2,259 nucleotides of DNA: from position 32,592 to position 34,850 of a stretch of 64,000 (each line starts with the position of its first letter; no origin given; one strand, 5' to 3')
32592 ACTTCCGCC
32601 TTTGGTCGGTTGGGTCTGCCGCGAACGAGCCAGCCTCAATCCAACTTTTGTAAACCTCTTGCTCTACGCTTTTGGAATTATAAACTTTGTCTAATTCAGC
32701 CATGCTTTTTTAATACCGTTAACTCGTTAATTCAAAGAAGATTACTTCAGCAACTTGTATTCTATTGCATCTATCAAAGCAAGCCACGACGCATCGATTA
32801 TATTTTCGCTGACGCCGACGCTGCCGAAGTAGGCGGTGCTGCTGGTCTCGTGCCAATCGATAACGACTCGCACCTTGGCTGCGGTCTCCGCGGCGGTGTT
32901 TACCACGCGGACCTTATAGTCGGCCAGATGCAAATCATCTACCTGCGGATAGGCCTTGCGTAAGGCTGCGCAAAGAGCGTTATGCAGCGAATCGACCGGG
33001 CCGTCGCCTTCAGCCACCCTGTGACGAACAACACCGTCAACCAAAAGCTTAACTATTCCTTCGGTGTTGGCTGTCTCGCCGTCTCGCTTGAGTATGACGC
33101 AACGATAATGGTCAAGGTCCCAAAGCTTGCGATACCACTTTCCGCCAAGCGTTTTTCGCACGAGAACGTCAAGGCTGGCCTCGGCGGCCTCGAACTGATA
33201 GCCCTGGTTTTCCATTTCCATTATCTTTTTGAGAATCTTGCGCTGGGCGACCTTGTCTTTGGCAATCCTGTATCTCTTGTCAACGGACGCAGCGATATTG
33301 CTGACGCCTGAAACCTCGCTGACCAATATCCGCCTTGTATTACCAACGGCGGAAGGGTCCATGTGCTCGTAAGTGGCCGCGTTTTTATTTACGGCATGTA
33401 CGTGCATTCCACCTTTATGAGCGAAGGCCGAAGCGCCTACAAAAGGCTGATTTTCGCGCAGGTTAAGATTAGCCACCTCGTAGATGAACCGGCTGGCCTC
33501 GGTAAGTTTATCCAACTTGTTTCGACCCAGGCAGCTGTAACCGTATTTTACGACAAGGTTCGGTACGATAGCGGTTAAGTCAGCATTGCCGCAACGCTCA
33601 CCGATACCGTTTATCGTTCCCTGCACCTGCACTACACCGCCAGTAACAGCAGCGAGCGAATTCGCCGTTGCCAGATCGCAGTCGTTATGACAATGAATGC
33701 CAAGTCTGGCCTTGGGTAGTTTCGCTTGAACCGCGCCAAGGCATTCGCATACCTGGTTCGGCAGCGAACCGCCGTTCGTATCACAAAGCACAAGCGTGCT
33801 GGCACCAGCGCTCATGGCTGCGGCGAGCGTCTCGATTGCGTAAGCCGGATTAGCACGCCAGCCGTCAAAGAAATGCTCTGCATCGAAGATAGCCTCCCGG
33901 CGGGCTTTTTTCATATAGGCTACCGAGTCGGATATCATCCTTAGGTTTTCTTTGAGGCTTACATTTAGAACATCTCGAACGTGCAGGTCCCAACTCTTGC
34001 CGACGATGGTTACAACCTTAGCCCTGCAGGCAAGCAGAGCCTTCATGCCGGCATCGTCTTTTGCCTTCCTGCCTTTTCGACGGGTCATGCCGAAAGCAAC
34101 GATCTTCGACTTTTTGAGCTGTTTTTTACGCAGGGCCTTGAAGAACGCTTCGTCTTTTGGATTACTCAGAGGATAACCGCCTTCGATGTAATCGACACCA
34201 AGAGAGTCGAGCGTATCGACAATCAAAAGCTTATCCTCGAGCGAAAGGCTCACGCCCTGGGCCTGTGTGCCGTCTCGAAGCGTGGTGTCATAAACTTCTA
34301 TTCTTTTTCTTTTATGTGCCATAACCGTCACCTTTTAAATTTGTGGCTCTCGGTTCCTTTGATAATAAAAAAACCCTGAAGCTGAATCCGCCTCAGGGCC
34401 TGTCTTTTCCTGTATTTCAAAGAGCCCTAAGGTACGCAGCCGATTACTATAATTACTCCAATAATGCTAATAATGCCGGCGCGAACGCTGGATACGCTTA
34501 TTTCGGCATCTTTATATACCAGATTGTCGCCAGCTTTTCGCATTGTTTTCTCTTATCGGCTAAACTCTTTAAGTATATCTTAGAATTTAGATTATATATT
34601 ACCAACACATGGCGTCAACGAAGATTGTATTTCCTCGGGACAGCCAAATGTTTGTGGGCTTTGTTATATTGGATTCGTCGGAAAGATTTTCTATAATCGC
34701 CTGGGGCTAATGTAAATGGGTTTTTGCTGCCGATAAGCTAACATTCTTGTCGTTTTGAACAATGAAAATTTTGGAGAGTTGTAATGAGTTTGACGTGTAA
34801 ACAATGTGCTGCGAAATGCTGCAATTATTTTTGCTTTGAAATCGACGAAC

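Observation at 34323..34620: Ile/Val-rich leader peptide and transcription attenuator controlling cimA (citramalate synthase) and valS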

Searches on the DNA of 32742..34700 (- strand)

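Call 12: search_rna_families(source=window, start=34250, end=34700, threshold=evalue, max_evalue=10)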
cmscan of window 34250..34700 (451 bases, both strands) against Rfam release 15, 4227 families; matches with E-value up to 10: 4.
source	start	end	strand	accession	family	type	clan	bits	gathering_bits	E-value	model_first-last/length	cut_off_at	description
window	34362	34431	-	RF04312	trpB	Cis-reg;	-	24.7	59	0.3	1-107/107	no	trpB ncRNA motif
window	34362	34427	-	RF02371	PyrG_leader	Cis-reg; leader;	-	18.1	65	8.1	1-78/78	no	PyrG leader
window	34308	34414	+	RF00121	MicC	Gene; sRNA;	-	16.1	90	9.1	1-123/123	no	MicC RNA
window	34366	34456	-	RF01472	rli40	Gene; sRNA;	-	10.7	100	3.1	1-263/263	no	Listeria sRNA rli40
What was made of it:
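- On Curated Rfam leader and cis-regulatory families (all of Rfam 15, which would hold any curated amino-acid leader, ilvB motif or T-box): The best sub-threshold hit was the trpB motif at 24.7 bits against a gathering score of 59, E 0.3 (call 12).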

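Call 29: search_rna_families(sources=[L001, L002, L003, L005, L006, L010, L011, L012, L014, L015, L016, L018, L019, L032, L037, L039, L042, L043, L048, L073], threshold=gathering)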
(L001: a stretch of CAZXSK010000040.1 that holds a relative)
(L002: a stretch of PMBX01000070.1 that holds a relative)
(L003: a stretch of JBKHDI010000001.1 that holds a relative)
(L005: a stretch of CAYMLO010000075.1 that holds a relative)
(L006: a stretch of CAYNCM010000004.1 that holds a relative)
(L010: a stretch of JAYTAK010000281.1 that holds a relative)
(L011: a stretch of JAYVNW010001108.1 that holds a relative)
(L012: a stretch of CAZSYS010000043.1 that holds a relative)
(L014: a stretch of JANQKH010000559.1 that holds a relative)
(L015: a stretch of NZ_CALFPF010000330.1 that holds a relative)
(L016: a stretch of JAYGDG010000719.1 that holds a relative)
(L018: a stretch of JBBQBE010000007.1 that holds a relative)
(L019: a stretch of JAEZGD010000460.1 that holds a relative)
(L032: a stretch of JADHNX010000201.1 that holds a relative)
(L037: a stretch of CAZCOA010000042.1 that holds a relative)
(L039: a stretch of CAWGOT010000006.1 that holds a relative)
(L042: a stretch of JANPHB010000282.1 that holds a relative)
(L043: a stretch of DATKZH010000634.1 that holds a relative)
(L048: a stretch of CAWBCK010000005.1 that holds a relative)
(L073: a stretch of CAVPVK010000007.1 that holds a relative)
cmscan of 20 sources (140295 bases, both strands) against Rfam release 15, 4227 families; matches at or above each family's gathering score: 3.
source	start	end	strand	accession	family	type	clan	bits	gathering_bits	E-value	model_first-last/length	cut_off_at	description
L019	786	858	+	RF00005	tRNA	Gene; tRNA;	CL00001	74.2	29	4.7e-14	1-71/71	no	tRNA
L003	534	606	+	RF00005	tRNA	Gene; tRNA;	CL00001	66.7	29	5.4e-12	1-71/71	no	tRNA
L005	2578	2661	+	RF00005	tRNA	Gene; tRNA;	CL00001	52.3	29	5.1e-08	1-71/71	no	tRNA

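Call 42: build_rna_model(alignment_id=A2, structure=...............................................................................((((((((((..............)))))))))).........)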
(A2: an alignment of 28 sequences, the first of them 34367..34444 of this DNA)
Model R1 built from alignment A2 (28 sequences, 122 columns); structure: as given.
model positions 82; base pairs 10; branch points 0; effective number of sequences 28; information 0.605 bits per position. Calibrated on 0.2 Mb of random sequence (short: E-values are rough).
structure used (alignment columns):
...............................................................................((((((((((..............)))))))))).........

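Call 43: search_with_rna_model(model_id=R1, sources=[window, L001, L002, L003, L004, L005, L006, L007, L008, L009, L010, L011, L012, L013, L014, L015, L016, L017, L018, L019, L020, L021, L022, L023, L024, L025, L026, L027, L028, L029, L030, L031, L032, L033, L034, L035, L036, L037, L038, L039, L040, L041, L042, L043, L044, L045, L046, L047, L048, L049, L050, L051, L052, L053, L054, L055, L056, L057, L058, L059, L060, L061, L062, L063, L064, L065, L066, L067, L068, L069, L070, L071, L072, L073, L074, L075, L076, L077, L078, L079, L080], max_evalue=1)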
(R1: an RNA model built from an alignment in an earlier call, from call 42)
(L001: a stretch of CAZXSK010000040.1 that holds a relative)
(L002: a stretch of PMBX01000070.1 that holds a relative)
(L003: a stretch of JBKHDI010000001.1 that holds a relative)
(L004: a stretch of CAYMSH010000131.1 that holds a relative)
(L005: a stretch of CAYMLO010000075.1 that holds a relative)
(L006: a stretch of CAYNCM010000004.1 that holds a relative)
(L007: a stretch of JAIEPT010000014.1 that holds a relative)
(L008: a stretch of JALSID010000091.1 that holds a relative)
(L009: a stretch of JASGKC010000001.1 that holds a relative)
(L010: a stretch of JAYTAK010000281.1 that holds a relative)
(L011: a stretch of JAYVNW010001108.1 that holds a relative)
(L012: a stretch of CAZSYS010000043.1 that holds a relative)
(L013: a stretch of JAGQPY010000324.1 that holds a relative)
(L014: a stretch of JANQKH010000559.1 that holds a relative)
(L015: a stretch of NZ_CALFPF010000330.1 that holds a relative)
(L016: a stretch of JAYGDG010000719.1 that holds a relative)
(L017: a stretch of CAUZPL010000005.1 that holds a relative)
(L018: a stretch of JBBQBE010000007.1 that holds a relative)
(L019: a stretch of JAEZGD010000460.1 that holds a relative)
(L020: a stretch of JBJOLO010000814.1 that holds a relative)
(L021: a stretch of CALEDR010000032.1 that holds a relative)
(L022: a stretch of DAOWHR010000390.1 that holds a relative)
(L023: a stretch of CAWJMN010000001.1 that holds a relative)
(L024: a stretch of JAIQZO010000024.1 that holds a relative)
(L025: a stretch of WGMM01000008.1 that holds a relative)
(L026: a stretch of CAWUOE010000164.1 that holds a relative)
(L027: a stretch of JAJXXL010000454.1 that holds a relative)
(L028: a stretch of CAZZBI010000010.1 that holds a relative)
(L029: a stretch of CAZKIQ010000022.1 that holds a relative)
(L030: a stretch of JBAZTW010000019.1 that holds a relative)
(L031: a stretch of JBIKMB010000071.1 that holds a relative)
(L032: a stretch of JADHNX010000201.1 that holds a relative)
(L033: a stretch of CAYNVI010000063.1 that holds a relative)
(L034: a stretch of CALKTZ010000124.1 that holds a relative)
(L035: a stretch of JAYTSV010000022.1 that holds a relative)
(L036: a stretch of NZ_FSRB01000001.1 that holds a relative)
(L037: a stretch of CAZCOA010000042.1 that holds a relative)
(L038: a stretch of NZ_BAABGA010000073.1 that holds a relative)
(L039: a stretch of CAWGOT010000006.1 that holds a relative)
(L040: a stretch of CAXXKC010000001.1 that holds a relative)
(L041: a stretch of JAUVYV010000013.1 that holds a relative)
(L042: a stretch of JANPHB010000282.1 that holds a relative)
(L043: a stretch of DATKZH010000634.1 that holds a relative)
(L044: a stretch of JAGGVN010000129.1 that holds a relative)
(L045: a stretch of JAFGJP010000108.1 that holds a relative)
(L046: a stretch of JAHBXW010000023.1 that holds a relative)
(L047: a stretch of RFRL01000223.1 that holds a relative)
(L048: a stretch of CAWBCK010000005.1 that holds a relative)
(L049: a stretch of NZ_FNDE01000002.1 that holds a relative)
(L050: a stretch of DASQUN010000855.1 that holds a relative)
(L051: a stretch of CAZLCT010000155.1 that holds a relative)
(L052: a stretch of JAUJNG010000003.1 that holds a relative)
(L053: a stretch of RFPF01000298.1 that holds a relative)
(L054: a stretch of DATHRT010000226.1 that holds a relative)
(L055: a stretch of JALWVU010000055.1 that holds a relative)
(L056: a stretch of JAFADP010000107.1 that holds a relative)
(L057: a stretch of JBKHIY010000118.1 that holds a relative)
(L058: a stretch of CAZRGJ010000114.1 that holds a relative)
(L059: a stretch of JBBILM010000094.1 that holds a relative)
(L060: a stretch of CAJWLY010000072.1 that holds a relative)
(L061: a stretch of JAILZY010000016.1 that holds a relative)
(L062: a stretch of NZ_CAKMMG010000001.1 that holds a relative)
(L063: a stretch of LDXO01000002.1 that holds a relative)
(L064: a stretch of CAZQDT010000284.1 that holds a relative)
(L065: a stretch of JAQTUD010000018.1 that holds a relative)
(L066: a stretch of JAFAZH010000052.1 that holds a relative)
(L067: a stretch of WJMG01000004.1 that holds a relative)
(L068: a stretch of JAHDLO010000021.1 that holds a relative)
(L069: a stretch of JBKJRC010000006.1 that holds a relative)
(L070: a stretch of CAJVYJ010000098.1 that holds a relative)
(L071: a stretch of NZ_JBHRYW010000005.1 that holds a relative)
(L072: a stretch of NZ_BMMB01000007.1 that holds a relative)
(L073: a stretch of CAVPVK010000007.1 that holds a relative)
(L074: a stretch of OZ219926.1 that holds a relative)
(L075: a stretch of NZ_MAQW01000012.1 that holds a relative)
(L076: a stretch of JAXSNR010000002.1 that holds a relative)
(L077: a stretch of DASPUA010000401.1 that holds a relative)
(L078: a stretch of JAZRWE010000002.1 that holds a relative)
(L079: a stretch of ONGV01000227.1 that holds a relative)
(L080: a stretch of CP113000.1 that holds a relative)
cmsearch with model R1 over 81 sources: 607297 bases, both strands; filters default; matches with E-value up to 1: 44.
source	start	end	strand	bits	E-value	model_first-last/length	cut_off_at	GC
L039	2832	2913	+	59.2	2.8e-11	1-82/82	no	0.59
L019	2889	2971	+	57.8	6e-11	1-82/82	no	0.6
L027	2822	2901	+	53.8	5.4e-10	1-82/82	no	0.56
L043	2769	2852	+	52.2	1.3e-09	1-82/82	no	0.64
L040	2883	2965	+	49.5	5.7e-09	1-82/82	no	0.69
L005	2839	2913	+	49.5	5.8e-09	1-82/82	no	0.67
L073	2849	2930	+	45.9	4.2e-08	1-82/82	no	0.6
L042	2855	2953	+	45.8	4.3e-08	1-82/82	no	0.53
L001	2906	2987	+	45.4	5.4e-08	1-82/82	no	0.55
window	34367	34444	-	45.2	6.2e-08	1-82/82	no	0.49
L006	2864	2939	+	44.2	1e-07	1-82/82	no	0.67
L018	2891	2971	+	44.2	1.1e-07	1-82/82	no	0.63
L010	2886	2953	+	44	1.1e-07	1-82/82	no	0.6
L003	2854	2937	+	43.5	1.5e-07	1-82/82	no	0.58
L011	2920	2987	+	43.4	1.6e-07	1-82/82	no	0.56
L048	2849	2923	+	41.8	3.9e-07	1-82/82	no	0.67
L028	2825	2908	+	41.4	4.7e-07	1-82/82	no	0.69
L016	400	482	+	41.2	5.5e-07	1-82/82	no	0.48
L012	2888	2962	+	40.8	6.7e-07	1-82/82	no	0.76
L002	2093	2168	+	40.4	8.4e-07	1-82/82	no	0.64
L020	1444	1523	+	39.2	1.6e-06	1-82/82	no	0.61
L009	2644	2732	+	38.2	2.8e-06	1-82/82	no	0.58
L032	2770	2845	+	38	3.1e-06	1-82/82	no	0.55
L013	2671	2745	+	37.9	3.3e-06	1-82/82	no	0.51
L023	2842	2928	+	35.7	1.1e-05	1-82/82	no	0.54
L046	2870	2937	+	35.3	1.4e-05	1-82/82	no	0.65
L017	2889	2955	+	34.9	1.7e-05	1-82/82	no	0.52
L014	2807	2878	+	32.9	5.1e-05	1-82/82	no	0.61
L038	2796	2878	+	31.6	0.0001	1-82/82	no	0.55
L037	2877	2954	+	30.7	0.00017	1-82/82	no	0.67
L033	2785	2867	+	28.8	0.00049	1-82/82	no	0.64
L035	2880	2958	+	24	0.0067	1-82/82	no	0.67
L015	1839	1915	+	23.8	0.0074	1-82/82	no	0.38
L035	2931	2992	-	21.6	0.025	1-82/82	no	0.61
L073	2893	2973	-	20.9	0.036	1-82/82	no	0.64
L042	2912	2984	-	20.4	0.047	1-82/82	no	0.44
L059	2092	2142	-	18.9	0.11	51-82/82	no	0.49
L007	1573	1646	+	18.7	0.12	1-82/82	no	0.64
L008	2861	2933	+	18.3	0.15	1-82/82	no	0.6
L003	2903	2991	-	18.2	0.16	1-82/82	no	0.57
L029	2847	2925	+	16.5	0.41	1-82/82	no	0.61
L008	2896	2969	-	15.8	0.57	1-82/82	no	0.57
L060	4622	4692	-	15.3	0.76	1-82/82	no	0.39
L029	2895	2971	-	15.1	0.85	1-82/82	no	0.6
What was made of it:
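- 34367..34401 (-): Intrinsic terminator: 10-12 bp stem (core GCCCUGAGGC 34399..34390 with GCUUCAGGGU 34382..34373), 7-nt loop, then T7 (34373..34367). Model R1 scores the window at 45 bits, E 6e-8 (call 43).
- Checked: The covariance model hits the window only once (call 43).
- Its only hits elsewhere are weak reverse-strand matches beside the same hairpins and two at E above 0.1 (call 43).
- Tried and rejected: Model R1 finds no second copy in the window (call 43).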

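Call 50: search_with_rna_model(model_id=R1, sources=[L083, L084, L085, L086, L087, L088, L089, L090, L091, L092, L093, L094, L095, L096, L097, L098, L099, L100, L101, L102, L103, L104, L105, L106, L107, L108, L109, L110, L111, L112, L113, L114, L115, L116, L117, L118, L119, L120, L121, L122, L123, L124, L125, L126, L127, L128, L129, L130, L131, L132, L133, L134, L135, L136, L137, L138, L139, L140, L141, L142, L143, L144, L145, L146, L147, L148, L149, L150, L151, L152, L153, L154, L155, L156, L157, L158, L159, L160, L161, L162], max_evalue=0.01)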
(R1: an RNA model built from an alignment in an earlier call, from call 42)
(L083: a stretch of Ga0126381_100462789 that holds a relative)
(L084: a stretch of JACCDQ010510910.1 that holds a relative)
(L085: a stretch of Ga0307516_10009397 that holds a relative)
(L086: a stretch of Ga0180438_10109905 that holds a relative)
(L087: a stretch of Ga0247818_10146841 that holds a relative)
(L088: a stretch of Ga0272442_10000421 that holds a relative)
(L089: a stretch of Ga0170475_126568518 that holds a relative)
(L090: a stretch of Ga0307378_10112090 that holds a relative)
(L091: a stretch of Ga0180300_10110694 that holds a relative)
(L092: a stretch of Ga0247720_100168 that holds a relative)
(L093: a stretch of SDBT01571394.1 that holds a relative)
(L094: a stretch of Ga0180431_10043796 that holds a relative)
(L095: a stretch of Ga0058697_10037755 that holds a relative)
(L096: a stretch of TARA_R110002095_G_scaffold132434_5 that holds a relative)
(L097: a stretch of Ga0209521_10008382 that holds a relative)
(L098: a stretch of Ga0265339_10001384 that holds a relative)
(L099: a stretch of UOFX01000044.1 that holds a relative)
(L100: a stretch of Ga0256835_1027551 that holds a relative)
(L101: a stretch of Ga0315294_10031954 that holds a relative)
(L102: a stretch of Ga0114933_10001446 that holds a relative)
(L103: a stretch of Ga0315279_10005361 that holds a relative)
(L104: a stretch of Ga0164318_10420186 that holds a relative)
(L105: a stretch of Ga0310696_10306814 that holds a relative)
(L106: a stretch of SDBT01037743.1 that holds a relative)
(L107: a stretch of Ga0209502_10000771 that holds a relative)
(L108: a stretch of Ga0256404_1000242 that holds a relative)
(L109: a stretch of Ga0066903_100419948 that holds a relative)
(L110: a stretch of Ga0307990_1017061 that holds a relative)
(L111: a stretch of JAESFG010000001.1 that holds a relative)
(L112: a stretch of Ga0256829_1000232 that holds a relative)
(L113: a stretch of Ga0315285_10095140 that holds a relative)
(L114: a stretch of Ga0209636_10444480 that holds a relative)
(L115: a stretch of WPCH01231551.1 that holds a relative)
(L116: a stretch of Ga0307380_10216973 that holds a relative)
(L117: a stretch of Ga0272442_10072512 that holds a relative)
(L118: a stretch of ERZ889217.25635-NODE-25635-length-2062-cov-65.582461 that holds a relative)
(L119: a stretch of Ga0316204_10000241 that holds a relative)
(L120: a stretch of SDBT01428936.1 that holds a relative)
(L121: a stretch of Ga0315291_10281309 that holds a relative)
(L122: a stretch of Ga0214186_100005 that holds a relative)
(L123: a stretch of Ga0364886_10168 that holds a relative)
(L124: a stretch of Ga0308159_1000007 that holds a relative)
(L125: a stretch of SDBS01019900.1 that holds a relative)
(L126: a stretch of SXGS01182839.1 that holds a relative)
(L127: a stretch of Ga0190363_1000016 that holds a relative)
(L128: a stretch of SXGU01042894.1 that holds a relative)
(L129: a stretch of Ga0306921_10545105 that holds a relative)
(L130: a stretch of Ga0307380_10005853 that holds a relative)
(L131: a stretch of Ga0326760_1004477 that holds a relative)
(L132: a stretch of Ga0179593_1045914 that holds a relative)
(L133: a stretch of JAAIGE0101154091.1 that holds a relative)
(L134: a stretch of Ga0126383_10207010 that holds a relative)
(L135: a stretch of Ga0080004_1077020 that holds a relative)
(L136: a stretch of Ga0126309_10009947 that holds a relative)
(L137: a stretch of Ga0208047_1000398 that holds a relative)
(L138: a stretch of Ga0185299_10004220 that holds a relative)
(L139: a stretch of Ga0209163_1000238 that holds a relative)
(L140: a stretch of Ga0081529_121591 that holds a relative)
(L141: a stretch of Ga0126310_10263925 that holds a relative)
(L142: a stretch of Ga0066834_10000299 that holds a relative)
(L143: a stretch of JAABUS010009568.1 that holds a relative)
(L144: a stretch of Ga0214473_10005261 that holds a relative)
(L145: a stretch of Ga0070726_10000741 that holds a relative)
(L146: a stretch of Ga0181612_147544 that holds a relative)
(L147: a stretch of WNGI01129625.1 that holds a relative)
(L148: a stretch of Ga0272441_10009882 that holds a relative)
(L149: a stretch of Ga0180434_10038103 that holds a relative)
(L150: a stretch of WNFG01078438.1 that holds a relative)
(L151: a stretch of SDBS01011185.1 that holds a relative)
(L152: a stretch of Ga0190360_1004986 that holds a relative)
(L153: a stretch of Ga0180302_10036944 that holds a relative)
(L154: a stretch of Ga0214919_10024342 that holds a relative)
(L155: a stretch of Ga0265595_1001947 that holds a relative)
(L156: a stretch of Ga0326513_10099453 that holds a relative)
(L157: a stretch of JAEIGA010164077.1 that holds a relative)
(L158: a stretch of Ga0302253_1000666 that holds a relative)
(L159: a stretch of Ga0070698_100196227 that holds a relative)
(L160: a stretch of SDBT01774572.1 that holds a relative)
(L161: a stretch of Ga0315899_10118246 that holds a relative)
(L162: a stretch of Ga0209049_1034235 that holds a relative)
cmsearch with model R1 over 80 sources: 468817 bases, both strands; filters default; matches with E-value up to 0.01: 18.
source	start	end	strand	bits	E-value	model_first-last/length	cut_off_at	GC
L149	4051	4134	+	53.4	5.2e-10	1-82/82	no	0.63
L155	11442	11522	+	46.6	2.2e-08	1-82/82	no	0.64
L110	2327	2407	+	46.5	2.3e-08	1-82/82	no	0.63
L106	1159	1249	+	46.4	2.4e-08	1-82/82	no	0.55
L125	516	606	-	45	5.1e-08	1-82/82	no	0.55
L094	3313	3396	+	44.9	5.5e-08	1-82/82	no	0.71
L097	3508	3585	-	41.9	2.8e-07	1-82/82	no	0.56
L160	630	720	+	41.2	4.2e-07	1-82/82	no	0.49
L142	1226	1310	+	39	1.4e-06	1-82/82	no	0.44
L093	338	418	-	37.9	2.5e-06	1-82/82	no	0.48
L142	902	973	+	34.5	1.6e-05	1-82/82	no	0.47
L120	631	712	-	34.4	1.7e-05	1-82/82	no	0.62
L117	418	504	+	32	6.3e-05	1-82/82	no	0.69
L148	7016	7097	-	29.6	0.00024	1-82/82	no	0.6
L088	11050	11129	+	27.1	0.00095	1-82/82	no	0.64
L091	919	1002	+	26.9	0.0011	1-82/82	no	0.58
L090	2090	2175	-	24.8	0.0034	1-82/82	no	0.66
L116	1450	1532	-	23.1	0.0085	1-82/82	no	0.59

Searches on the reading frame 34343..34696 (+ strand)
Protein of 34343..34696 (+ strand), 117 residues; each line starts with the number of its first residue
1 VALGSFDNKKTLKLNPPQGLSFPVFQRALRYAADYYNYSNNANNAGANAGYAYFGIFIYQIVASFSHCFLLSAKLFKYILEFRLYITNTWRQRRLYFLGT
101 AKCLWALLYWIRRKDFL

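Call 54: search_protein_families(library=pfam, proteins=[window:34343-34696:+], max_evalue=0.01)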
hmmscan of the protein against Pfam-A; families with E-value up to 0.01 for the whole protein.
window:34343-34696:+ (117 aa): 0 families

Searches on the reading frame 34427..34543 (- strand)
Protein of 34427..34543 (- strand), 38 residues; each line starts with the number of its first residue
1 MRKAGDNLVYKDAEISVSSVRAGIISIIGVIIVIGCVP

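Call 54: search_protein_families(library=pfam, proteins=[window:34427-34543:-], max_evalue=0.01)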
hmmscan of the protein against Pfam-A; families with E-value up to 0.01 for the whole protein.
window:34427-34543:- (38 aa): 0 families
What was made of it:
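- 34427..34543 (-): Leader-peptide ORF, 38 codons plus UAG: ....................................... It has no Pfam match (call 54).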
